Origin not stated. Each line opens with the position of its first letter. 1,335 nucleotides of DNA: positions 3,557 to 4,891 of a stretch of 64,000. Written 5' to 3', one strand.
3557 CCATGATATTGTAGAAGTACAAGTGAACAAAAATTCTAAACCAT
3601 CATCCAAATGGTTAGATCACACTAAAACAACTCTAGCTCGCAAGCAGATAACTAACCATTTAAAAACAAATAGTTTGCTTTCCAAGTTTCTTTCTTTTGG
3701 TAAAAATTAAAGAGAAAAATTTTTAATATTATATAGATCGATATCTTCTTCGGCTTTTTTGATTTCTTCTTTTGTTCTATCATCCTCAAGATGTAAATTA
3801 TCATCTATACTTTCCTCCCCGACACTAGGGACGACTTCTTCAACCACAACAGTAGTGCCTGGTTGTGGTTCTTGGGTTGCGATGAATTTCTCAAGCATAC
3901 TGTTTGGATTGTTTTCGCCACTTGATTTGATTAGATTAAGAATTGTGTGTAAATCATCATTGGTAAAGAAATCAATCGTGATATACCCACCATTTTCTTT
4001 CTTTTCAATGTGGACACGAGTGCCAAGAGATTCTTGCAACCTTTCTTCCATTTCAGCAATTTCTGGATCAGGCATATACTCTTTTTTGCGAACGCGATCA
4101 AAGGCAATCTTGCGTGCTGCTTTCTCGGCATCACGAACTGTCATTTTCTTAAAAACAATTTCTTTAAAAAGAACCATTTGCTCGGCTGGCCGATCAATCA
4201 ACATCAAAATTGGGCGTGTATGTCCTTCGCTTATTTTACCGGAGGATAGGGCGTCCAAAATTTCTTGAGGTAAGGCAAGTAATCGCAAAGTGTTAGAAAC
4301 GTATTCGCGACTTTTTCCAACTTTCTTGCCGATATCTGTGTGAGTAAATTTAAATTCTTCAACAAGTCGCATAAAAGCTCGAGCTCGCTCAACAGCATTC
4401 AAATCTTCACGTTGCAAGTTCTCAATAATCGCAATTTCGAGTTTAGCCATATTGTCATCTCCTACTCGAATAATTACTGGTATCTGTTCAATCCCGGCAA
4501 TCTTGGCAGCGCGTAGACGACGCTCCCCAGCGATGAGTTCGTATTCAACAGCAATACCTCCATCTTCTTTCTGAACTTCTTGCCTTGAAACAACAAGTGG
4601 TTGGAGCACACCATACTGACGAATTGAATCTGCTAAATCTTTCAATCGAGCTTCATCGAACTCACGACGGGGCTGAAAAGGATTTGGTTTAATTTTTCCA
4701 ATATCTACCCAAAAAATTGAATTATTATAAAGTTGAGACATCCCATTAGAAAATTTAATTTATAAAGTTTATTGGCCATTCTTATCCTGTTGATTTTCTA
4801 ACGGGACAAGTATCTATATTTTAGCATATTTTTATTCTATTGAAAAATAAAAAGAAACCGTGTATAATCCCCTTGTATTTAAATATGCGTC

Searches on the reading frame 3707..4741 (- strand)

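Call 51: search_protein_families(library=pfam, proteins=[window:3707-4741:-], max_evalue=0.001)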
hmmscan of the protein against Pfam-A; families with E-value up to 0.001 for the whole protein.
window:3707-4741:- (344 aa): 3 families
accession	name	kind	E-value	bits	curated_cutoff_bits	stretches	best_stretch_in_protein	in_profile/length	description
PF17762.8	HTH_ParB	-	2.3e-30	105.2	22.6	1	112-212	1-100/102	ParB HTH domain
PF02195.25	ParB_N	-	5.4e-28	97.3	26.3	1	12-110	6-95/95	ParB N-terminal domain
PF23552.2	ParB_C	-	8e-11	41.7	23.8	1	224-272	1-50/50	ParB dimerisation domain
